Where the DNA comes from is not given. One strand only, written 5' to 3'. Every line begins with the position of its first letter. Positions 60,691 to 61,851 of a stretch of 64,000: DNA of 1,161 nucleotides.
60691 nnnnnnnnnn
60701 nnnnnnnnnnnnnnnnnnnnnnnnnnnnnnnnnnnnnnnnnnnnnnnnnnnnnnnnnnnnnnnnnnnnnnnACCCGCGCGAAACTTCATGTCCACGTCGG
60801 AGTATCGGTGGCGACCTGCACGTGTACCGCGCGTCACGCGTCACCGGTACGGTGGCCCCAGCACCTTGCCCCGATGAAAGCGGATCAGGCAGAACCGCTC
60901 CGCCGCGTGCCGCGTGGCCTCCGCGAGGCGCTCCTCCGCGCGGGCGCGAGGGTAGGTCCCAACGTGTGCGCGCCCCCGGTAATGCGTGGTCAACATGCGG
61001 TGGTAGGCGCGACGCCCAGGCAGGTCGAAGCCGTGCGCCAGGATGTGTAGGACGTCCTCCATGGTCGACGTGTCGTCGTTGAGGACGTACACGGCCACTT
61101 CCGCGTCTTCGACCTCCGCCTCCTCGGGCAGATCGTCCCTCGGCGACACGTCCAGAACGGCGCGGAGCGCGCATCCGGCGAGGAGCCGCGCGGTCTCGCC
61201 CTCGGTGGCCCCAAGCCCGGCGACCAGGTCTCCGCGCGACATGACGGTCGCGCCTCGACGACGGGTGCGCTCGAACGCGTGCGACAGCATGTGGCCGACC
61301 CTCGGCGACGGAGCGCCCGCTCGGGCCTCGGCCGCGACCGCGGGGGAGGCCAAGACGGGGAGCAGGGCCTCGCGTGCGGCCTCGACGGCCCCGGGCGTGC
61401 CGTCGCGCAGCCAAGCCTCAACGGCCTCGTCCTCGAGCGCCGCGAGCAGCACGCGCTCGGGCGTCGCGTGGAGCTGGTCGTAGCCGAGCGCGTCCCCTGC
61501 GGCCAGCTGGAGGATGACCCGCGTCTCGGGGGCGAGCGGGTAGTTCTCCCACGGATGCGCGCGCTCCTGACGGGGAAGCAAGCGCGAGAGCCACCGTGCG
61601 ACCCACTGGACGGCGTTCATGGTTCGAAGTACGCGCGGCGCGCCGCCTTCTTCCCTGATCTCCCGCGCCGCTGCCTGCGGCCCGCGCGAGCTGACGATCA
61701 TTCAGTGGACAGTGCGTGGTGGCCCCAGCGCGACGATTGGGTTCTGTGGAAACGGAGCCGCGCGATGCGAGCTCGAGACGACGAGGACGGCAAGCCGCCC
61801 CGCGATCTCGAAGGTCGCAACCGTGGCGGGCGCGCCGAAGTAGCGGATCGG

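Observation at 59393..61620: Rifampin ADP-ribosyltransferase (arr) with ydeI and a ClpN-ClpS fusion beside mobile-element debris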

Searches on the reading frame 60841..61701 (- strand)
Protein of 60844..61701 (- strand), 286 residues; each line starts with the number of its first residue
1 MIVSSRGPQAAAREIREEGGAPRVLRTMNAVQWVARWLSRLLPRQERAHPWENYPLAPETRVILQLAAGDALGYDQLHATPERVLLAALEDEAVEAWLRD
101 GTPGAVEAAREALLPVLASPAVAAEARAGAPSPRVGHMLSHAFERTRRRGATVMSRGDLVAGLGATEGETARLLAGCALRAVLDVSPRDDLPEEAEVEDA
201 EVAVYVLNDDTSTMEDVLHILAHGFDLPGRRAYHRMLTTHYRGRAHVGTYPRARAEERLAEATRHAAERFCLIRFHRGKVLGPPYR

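Call 3: search_protein_families(library=pfam, proteins=[window:60844-61701:-], max_evalue=0.01)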
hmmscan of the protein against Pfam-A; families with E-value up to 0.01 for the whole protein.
seq(286 aa): 1 family
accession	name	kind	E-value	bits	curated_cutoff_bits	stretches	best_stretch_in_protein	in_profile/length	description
PF02617.22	ClpS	-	6.2e-14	52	23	1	200-268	4-72/80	ATP-dependent Clp protease adaptor protein ClpS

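Call 4: search_protein_families(library=ncbifam, proteins=[window:60844-61701:-], max_evalue=0.01)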
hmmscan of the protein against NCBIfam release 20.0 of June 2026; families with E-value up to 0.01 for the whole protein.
seq(286 aa): 5 families
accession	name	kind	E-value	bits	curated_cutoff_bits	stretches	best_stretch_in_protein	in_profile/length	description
NF000670.0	PRK00033.1-3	equivalog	4.9e-08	33.1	143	1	203-268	29-94/106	ATP-dependent Clp protease adapter ClpS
NF000672.0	PRK00033.1-5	equivalog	5e-08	32.9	112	1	202-268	26-92/104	ATP-dependent Clp protease adapter ClpS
NF000669.1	PRK00033.1-2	equivalog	8.6e-08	32.1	149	1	203-266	17-80/94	ATP-dependent Clp protease adapter ClpS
NF009564.0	PRK13019.1-4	equivalog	1.4e-05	25.2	143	1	203-264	23-84/101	ATP-dependent Clp protease adapter ClpS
NF000668.1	PRK00033.1-1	equivalog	0.0052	16.9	86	0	204-258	7-61/77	ATP-dependent Clp protease adapter ClpS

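Call 11: find_homologous_proteins(query=window:60844-61620:-)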
Query seq(259 aa) (259 aa): 4 proteins with E <= 0.001 among 8000 candidates.
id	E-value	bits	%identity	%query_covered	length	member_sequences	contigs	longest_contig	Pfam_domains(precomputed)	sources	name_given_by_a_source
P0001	1.4e-163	560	99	100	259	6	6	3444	PF02861.26,PF02617.23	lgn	-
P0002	1.6e-70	256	54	99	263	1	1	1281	PF02861.26,PF02617.23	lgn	-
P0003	2.4e-66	242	53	97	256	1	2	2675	PF02861.26,PF02617.23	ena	-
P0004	5.5e-51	192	50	89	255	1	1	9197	PF02861.26,PF02617.23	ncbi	-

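Call 12: find_encoding_contigs(protein=P0004, flank=10000, max_places=6)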
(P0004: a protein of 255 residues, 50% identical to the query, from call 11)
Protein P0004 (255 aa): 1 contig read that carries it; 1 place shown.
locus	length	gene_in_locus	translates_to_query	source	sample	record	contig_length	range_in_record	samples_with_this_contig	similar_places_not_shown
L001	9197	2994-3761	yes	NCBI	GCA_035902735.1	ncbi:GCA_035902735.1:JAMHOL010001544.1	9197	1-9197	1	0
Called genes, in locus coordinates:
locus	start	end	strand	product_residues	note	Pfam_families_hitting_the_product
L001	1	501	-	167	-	?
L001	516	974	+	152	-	PF00578:AhpC-TSA, PF08534:Redoxin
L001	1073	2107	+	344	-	-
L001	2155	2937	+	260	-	PF06167:Peptidase_M90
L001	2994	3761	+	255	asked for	PF02861:Clp_N, PF02617:ClpS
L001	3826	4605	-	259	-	PF00571:CBS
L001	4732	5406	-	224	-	PF00440:TetR_N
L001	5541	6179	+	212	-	PF01555:N6_N4_Mtase (weak)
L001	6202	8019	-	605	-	PF02412:TSP_3 (faint), PF00691:OmpA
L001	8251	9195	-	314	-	?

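Call 13: find_encoding_contigs(protein=P0001, flank=10000, max_places=6)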
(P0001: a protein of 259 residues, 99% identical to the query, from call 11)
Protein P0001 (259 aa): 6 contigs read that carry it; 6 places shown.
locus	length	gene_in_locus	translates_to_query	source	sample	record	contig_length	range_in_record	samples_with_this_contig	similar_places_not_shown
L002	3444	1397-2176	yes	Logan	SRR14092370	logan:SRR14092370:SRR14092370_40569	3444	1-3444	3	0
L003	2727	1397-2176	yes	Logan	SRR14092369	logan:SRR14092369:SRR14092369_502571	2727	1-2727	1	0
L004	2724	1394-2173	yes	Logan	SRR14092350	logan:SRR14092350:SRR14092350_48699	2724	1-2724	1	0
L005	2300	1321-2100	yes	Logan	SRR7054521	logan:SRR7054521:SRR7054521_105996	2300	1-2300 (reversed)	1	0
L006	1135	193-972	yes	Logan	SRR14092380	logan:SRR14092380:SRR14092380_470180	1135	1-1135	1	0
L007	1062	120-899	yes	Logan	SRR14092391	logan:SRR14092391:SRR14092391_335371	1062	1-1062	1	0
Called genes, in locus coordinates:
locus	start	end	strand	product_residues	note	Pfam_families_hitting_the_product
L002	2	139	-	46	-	?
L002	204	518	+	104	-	-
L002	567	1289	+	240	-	PF05721:PhyH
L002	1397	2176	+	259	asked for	PF02861:Clp_N (faint), PF02617:ClpS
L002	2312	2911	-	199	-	PF28474:DUF8412, PF13376:OmdA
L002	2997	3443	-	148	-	?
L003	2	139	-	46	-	?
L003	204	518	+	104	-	-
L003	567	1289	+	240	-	PF05721:PhyH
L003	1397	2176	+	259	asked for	PF02861:Clp_N (faint), PF02617:ClpS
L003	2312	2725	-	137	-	?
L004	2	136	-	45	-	?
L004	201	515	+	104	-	-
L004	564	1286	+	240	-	PF05721:PhyH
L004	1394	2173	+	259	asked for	PF02861:Clp_N (faint), PF02617:ClpS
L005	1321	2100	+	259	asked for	PF02861:Clp_N (faint), PF02617:ClpS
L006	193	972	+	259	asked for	PF02861:Clp_N (faint), PF02617:ClpS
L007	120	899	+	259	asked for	PF02861:Clp_N (faint), PF02617:ClpS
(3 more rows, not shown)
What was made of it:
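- On Clp_N (PF02861): The precomputed annotation marks it 'faint' (call 13).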

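Call 14: find_encoding_contigs(protein=P0003, flank=10000, max_places=6)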
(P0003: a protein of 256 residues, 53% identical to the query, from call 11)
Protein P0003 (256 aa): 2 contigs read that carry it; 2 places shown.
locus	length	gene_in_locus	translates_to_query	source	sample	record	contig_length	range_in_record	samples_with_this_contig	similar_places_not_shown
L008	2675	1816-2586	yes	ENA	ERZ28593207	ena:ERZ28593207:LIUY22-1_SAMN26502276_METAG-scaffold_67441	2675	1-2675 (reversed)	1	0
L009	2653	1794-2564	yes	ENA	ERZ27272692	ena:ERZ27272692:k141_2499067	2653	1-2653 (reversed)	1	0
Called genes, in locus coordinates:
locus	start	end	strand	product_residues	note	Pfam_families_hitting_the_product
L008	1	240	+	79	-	?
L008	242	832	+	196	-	PF00300:His_Phos_1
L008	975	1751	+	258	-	-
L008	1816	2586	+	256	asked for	PF02861:Clp_N, PF02617:ClpS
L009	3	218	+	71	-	?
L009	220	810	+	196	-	PF00300:His_Phos_1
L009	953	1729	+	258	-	-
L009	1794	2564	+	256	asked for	PF02861:Clp_N, PF02617:ClpS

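Call 19: find_related_loci(query=A1, collection=genome_contigs, flank=10000)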
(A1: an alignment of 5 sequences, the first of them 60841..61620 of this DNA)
Query A1 (259 aa) in genome_contigs; peptide patterns used: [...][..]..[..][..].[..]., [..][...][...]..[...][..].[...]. (x = any residue, [..] = any of these).
181 stretches matched a pattern; 2 encode a relative of the query (tblastn E <= 1e-3); 2 distinct loci.
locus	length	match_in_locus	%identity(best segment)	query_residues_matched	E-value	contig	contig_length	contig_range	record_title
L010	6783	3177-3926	49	1-248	1e-54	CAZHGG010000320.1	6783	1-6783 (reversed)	MAG TPA_asm: uncultured Polyangiaceae bacterium isolate SRP189682_co1_306 genome assembly, contig: NODE_30384_length_678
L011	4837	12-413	52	116-248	7e-31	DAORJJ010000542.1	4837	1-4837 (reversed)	MAG TPA_asm: Polyangiaceae bacterium isolate AMR_MDS_5554 NODE_4394_length_4837_cov_4.405897, whole genome shotgun seque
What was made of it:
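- The only ClpN-ClpS loci in the GTDB representatives are two Polyangiaceae MAGs (call 19).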

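Call 31: search_protein_representatives(alignment_id=A1)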
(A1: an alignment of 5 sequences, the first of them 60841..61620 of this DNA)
Query: 5 sequences, 259 profile positions. Proteins with E-value up to 0.001 (for the whole library): 679; up to 1e-10: 37; up to 1e-30: 5. The best 150 are listed.
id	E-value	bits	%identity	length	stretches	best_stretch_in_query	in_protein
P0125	1.3e-101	355.6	-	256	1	1-256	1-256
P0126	7.1e-82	290.8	-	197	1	62-256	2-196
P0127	4.7e-77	275.0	-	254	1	1-256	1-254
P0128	2.0e-71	256.6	-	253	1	1-255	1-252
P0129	4.9e-42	160.3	-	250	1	27-254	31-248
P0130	7.6e-25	103.9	-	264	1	32-252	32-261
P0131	2.6e-20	89.0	-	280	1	25-255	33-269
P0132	9.8e-20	87.2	-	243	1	34-251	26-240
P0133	3.0e-18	82.3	-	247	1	46-252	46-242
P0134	4.0e-18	81.9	-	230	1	54-245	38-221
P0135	3.3e-17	78.9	-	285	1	34-256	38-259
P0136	6.3e-17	78.0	-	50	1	213-259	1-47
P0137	3.8e-16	75.4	-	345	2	103-246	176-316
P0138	2.2e-15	72.9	-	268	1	31-249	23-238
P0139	5.0e-14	68.5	-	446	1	31-251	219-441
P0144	4.1e-13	65.5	-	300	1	34-251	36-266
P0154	3.1e-11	59.3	-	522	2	31-243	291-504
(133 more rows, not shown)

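Call 32: predict_structure(alignment_id=A1)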
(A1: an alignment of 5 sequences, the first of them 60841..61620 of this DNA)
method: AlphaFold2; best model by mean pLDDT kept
length: 259 residues; sequences in the alignment: 5
mean_pLDDT: 60.9   pTM: 0.44
mean pLDDT of the five models: 60.9, 60.2, 58.5, 55.9, 49.8
residues with pLDDT >= 90: 24; 70-90: 47; 50-70: 109; < 50: 79
segments of 3 or more residues with pLDDT < 50: 1-5, 12-36, 38-48, 129-160, 256-259
pLDDT, mean of each block of 10 residues (from residue 1): 48 39 40 47 46 60 58 61 65 63 56 59 53 41 35 34 79 90 67 82 64 72 91 89 83 59
secondary structure, 60 per line:
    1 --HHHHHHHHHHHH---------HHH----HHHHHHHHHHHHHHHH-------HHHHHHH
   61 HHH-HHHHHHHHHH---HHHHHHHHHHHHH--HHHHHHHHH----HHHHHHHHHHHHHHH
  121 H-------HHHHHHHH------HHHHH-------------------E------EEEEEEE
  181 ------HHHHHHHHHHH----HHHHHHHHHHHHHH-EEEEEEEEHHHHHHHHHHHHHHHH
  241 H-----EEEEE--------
elements in order: H3-14 H31-46 H54-63 H65-74 H78-90 H93-101 H106-121 H129-136 H143-147 E174-180 H187-197 H202-215 E217-224 H225-241 E247-251

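Call 39: search_protein_families(library=pfam, proteins=[window:60841-61620:-, P0125, P0129, P0130, P0131, P0132, P0135, P0139, P0144, P0154], max_evalue=1)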
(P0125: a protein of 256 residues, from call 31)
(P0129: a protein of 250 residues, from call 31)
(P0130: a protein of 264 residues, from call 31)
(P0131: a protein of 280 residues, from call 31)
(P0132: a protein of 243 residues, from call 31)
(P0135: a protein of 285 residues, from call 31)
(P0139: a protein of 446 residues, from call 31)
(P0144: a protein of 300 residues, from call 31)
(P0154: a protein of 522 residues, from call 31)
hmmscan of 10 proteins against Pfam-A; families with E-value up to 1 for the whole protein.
window:60841-61620:- (259 aa): 1 family
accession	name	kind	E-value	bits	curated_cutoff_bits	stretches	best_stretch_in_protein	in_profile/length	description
PF02617.22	ClpS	-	5.1e-14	52.3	23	1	173-241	4-72/80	ATP-dependent Clp protease adaptor protein ClpS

P0125 (256 aa): 2 families
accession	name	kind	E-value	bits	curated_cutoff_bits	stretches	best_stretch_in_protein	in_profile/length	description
PF02617.22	ClpS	-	4.2e-13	49.3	23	1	178-251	6-79/80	ATP-dependent Clp protease adaptor protein ClpS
PF02861.25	Clp_N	-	0.13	12.9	20.7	0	135-161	20-46/53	Clp amino terminal domain, pathogenicity island component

P0129 (250 aa): 2 families
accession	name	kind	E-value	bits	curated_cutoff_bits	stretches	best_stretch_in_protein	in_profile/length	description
PF02617.22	ClpS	-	1.8e-09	37.7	23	1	172-245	6-79/80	ATP-dependent Clp protease adaptor protein ClpS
PF02861.25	Clp_N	-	0.047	14.3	20.7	0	59-83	14-39/53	Clp amino terminal domain, pathogenicity island component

P0130 (264 aa): 3 families
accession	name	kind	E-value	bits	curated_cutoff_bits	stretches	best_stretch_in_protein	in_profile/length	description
PF02617.22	ClpS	-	1.7e-18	66.6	23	1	184-261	3-80/80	ATP-dependent Clp protease adaptor protein ClpS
PF02861.25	Clp_N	-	1.9e-07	31.6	20.7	2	46-73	5-34/53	Clp amino terminal domain, pathogenicity island component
PF20024.5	DUF6432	-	0.96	10.2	29.6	0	116-187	3-73/97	Family of unknown function (DUF6432)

P0131 (280 aa): 2 families
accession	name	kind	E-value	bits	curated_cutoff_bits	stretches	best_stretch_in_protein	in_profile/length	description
PF02617.22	ClpS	-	2.5e-19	69.3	23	1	192-265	6-79/80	ATP-dependent Clp protease adaptor protein ClpS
PF02861.25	Clp_N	-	0.0056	17.3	20.7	1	63-94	15-48/53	Clp amino terminal domain, pathogenicity island component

P0132 (243 aa): 1 family
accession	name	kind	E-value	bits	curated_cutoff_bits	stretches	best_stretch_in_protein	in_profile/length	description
PF02617.22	ClpS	-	0.18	12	23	1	168-240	7-79/80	ATP-dependent Clp protease adaptor protein ClpS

P0135 (285 aa): 3 families
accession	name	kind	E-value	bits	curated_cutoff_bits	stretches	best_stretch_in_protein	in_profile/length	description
PF02617.22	ClpS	-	4.2e-20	71.7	23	1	180-255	5-80/80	ATP-dependent Clp protease adaptor protein ClpS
PF02861.25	Clp_N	-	0.00033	21.2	20.7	1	50-95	5-52/53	Clp amino terminal domain, pathogenicity island component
PF13184.12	KH_5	-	0.26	11.9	27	0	178-192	39-53/69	NusA-like KH domain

P0139 (446 aa): 3 families
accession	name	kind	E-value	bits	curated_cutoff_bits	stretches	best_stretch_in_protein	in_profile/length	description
PF02617.22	ClpS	-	4.8e-22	78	23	1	369-442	7-80/80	ATP-dependent Clp protease adaptor protein ClpS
PF02861.25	Clp_N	-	2.4e-11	44.1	20.7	2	316-351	11-46/53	Clp amino terminal domain, pathogenicity island component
PF04386.18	SspB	-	1.9e-05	25.1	27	1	118-206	31-117/156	Stringent starvation protein B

P0144 (300 aa): 2 families
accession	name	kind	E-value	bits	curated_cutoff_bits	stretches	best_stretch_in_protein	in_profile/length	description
PF02617.22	ClpS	-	9.3e-21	73.8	23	1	192-266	5-79/80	ATP-dependent Clp protease adaptor protein ClpS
PF02861.25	Clp_N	-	5.7e-07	30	20.7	1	47-94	4-53/53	Clp amino terminal domain, pathogenicity island component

P0154 (522 aa): 3 families
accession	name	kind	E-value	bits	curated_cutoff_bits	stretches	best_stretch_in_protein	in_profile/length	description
PF02617.22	ClpS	-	4.6e-31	106.9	23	2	443-514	8-79/80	ATP-dependent Clp protease adaptor protein ClpS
PF02861.25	Clp_N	-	1.3e-08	35.3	20.7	3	377-422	1-45/53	Clp amino terminal domain, pathogenicity island component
PF20863.2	IcmR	-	0.073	13.6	27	1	386-414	19-47/58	IcmR, middle region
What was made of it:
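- On Clp_N (PF02861): No hit at E <= 1 (call 39).
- Closest known: N-domains of ClpA/ClpB/ClpC. Different: The window protein itself fails the Pfam Clp_N model (call 39).
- Checked: Pfam ClpS at residues 173-241 (52 bits against a cutoff of 23; calls 3, 39). The N-terminal half gets no direct Pfam Clp_N hit (call 39).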

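Call 40: search_solved_structures(query=A1, max_evalue=1, show_alignments=2)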
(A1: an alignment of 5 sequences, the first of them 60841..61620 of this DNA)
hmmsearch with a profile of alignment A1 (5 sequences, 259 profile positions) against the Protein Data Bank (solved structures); distinct sequences matched with E-value up to 1: 34.
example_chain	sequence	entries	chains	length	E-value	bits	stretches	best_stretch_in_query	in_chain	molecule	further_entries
2w9r_A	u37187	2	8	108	1.5e-08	37.4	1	171-246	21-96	ATP-DEPENDENT CLP PROTEASE ADAPTER PROTEIN CLPS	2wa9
2wa8_A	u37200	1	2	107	1.5e-08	37.4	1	171-246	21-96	ATP-DEPENDENT CLP PROTEASE ADAPTER PROTEIN CLPS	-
3o2b_A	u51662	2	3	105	1.5e-08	37.4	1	173-246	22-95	ATP-dependent Clp protease adaptor protein ClpS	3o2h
1mbu_C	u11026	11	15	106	1.5e-08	37.3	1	171-246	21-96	Protein yljA | ATP-dependent Clp protease adaptor protein clpS | ATP-dependent Clp protease adapter protein ClpS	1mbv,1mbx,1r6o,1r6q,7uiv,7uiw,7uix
3o1f_A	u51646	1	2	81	2.2e-08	36.8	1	180-246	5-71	ATP-dependent Clp protease adapter protein clpS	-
3o2o_A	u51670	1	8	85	2.2e-08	36.8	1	180-246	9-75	ATP-dependent Clp protease adaptor protein ClpS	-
1lzw_A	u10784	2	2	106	1.6e-07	34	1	171-246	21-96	Protein yljA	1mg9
3dnj_A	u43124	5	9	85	2.2e-06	30.3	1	180-246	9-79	ATP-dependent Clp protease adapter protein clpS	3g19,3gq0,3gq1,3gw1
3g1b_A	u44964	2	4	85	5e-05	25.8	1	180-246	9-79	ATP-dependent Clp protease adapter protein clpS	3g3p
5gui_A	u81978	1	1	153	0.001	21.5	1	38-162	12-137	Chaperone protein ClpC1, chloroplastic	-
4yjm_A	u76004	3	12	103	0.0011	21.5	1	179-240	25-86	ATP-dependent Clp protease adapter protein ClpS 2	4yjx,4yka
6emw_F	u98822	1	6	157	0.009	18.4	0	108-154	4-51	ATP-dependent Clp protease ATP-binding subunit ClpC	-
9q5p_A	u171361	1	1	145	0.013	17.9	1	27-92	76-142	ATP-dependent Clp protease ATP-binding subunit ClpC1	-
9din_A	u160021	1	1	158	0.015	17.7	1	27-98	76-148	ATP-dependent Clp protease ATP-binding subunit ClpC1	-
6cn8_A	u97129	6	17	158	0.015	17.7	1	27-98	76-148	ATP-dependent Clp protease ATP-binding subunit ClpC1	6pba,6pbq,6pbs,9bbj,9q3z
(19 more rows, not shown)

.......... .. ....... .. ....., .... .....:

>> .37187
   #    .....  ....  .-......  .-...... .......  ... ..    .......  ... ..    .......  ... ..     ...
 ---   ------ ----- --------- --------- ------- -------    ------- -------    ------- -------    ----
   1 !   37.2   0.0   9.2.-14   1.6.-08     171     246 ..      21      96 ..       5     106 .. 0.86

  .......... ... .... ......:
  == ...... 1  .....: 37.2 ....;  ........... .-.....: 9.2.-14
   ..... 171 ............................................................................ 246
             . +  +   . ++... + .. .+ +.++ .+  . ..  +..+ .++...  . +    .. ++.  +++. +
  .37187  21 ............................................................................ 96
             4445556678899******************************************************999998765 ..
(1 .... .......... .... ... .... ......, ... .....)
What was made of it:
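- On Clp_N (PF02861): ClpC1 NTD E = 0.001 with the family profile (call 40).
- Closest known: N-domains of ClpA/ClpB/ClpC. Same: Profile hit to the ClpC1 NTD at E = 0.001 (call 40).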

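Call 53: search_protein_families(library=pfam, proteins=[L002:204-518:+], max_evalue=0.1)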
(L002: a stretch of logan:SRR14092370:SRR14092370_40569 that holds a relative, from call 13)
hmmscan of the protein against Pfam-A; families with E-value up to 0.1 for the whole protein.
L002:204-518:+ (104 aa): 1 family
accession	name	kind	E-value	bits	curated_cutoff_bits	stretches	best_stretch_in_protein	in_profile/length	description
PF11647.13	MLD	-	0.056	14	35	1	19-45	17-43/81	Membrane Localization Domain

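Call 54: search_protein_families(library=phrogs, proteins=[L002:204-518:+], max_evalue=0.01)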
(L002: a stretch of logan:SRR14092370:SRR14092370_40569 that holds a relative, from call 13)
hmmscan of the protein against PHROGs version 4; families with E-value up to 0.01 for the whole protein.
L002:204-518:+ (104 aa): 0 families

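Call 56: predict_structure(alignment_id=A2)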
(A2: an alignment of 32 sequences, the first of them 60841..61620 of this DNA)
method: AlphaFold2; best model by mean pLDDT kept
length: 259 residues; sequences in the alignment: 32
mean_pLDDT: 94.6   pTM: 0.88
mean pLDDT of the five models: 94.6, 94.0, 93.7, 93.6, 92.8
residues with pLDDT >= 90: 227; 70-90: 21; 50-70: 10; < 50: 1
segments of 3 or more residues with pLDDT < 50: none
pLDDT, mean of each block of 10 residues (from residue 1): 86 68 92 98 96 98 97 95 98 98 95 98 98 98 96 94 95 98 97 98 98 97 98 98 98 75
secondary structure, 60 per line:
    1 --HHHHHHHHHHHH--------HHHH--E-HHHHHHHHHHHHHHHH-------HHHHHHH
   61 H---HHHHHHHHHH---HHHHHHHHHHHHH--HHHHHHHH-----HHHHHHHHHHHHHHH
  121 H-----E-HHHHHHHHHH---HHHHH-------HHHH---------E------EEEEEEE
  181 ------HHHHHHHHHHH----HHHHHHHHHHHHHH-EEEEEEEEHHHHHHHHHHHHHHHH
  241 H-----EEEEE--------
elements in order: H3-14 H23-26 H31-46 H54-61 H65-74 H78-90 H93-100 H106-121 H129-138 H142-146 H154-157 E174-180 H187-197 H202-215 E217-224 H225-241 E247-251
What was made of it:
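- On ClpS (PF02617; NCBIfam ClpS equivalogs): The protein is 259 aa with a folded N-domain (call 56).
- Tried and rejected: The first AF2 run with 5 sequences was poor (pLDDT 61, call 32) and was discarded in favour of the 32-sequence run (call 56).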
